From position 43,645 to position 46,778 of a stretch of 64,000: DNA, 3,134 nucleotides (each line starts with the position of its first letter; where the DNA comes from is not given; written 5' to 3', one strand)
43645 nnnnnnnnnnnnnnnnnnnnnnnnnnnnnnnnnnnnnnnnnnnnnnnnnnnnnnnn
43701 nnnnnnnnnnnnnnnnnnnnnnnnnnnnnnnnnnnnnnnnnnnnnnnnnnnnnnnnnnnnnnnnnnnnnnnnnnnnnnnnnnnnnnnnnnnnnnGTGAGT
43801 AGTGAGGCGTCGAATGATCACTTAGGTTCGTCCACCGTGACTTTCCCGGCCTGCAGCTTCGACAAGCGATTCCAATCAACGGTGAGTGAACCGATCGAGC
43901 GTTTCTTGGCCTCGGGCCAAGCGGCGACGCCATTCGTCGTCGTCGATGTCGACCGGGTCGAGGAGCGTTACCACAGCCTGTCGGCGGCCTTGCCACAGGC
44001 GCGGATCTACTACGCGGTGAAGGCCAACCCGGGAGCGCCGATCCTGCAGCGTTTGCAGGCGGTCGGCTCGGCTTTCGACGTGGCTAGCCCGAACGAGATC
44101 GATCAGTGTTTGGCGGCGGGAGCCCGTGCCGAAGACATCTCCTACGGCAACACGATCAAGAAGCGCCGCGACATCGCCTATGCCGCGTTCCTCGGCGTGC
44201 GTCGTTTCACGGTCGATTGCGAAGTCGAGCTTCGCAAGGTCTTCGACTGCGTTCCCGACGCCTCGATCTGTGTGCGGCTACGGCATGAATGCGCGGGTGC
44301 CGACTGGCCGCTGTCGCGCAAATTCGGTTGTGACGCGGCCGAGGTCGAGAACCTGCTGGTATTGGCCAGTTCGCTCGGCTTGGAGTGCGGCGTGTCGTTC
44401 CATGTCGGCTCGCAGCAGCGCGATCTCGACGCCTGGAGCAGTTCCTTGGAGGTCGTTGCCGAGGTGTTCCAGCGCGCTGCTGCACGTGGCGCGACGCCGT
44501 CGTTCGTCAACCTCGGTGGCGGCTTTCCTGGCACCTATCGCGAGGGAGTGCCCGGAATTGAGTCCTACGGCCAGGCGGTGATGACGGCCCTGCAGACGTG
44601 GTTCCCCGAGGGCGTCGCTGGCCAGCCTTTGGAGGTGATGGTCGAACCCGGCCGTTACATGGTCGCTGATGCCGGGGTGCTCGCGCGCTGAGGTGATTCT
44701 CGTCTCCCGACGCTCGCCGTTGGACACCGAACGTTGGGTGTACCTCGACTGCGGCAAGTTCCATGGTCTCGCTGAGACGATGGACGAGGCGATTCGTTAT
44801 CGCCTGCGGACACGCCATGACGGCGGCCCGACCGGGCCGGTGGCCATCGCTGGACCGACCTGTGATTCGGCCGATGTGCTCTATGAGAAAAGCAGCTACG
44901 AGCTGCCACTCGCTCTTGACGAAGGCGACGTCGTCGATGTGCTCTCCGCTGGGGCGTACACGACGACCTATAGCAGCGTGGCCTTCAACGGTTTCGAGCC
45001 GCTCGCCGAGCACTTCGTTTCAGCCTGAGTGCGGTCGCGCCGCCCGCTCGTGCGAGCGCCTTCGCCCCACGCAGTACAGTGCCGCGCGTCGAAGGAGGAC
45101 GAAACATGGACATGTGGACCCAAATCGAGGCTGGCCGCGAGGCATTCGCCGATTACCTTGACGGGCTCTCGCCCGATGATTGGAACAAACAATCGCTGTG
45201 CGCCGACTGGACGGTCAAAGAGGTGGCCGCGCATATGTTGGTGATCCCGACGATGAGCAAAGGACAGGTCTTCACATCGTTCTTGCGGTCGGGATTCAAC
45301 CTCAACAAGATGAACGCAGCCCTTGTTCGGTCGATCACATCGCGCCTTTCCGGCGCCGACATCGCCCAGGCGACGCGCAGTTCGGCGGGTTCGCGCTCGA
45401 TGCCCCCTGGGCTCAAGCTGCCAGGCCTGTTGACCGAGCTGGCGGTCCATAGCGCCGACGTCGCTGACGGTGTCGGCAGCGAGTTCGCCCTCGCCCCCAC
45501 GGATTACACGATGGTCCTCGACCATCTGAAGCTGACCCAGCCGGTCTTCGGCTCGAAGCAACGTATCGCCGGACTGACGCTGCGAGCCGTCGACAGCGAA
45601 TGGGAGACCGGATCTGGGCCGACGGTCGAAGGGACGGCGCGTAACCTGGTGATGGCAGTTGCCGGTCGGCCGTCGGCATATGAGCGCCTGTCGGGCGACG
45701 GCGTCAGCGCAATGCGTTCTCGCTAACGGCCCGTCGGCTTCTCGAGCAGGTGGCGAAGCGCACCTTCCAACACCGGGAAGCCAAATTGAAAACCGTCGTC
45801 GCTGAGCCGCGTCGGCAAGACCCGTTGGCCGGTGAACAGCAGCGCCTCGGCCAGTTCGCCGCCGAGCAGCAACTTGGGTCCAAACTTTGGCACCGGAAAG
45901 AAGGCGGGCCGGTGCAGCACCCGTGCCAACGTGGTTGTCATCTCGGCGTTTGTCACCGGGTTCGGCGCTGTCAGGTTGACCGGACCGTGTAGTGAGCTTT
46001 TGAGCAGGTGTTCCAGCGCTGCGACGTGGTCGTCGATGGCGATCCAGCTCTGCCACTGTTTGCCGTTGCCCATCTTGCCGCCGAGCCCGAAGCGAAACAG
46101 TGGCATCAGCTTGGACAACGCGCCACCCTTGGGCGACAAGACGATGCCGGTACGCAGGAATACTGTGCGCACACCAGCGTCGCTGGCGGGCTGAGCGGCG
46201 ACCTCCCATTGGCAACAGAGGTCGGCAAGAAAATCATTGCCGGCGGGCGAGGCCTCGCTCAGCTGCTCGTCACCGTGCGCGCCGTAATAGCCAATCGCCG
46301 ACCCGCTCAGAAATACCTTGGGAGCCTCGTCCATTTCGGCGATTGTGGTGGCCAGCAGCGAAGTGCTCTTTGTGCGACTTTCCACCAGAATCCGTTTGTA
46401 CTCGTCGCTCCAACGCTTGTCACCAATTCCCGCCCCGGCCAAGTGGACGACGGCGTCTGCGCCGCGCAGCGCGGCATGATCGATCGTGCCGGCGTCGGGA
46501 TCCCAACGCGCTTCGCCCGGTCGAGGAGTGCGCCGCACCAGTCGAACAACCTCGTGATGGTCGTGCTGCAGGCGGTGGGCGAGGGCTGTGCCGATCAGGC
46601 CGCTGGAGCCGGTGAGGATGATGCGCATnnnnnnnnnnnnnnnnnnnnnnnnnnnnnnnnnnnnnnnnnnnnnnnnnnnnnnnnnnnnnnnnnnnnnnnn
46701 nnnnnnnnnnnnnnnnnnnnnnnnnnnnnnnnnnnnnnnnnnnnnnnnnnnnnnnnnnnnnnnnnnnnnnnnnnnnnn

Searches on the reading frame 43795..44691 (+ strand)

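Call 63: search_protein_families(library=pfam, proteins=[window:43795-44691:+], max_evalue=0.0001)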
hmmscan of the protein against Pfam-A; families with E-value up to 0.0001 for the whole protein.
window:43795-44691:+ (298 aa): 1 family
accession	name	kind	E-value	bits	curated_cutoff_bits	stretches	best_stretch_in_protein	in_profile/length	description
PF02784.22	Orn_Arg_deC_N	-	4.2e-53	180.7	23.4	1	53-291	2-247/247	Pyridoxal-dependent decarboxylase, pyridoxal binding domain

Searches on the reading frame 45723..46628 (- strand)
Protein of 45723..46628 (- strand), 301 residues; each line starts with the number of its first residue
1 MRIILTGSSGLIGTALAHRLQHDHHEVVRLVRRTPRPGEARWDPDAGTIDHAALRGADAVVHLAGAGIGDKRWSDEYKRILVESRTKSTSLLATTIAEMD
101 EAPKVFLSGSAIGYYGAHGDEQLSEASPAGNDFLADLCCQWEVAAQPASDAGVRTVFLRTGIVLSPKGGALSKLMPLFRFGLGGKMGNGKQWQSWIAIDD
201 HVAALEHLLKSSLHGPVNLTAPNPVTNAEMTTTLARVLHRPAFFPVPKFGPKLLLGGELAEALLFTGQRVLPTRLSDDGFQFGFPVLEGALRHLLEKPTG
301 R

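Call 63: search_protein_families(library=pfam, proteins=[window:45723-46628:-], max_evalue=0.0001)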
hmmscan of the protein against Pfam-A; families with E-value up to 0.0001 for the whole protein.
window:45723-46628:- (301 aa): 2 families
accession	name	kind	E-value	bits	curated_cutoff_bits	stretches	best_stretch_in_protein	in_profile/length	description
PF01370.27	Epimerase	-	8.1e-18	65.1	20.9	1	3-211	1-227/240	NAD dependent epimerase/dehydratase family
PF08338.16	DUF1731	-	3.9e-17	62.2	27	1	246-294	1-47/47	Domain of unknown function (DUF1731)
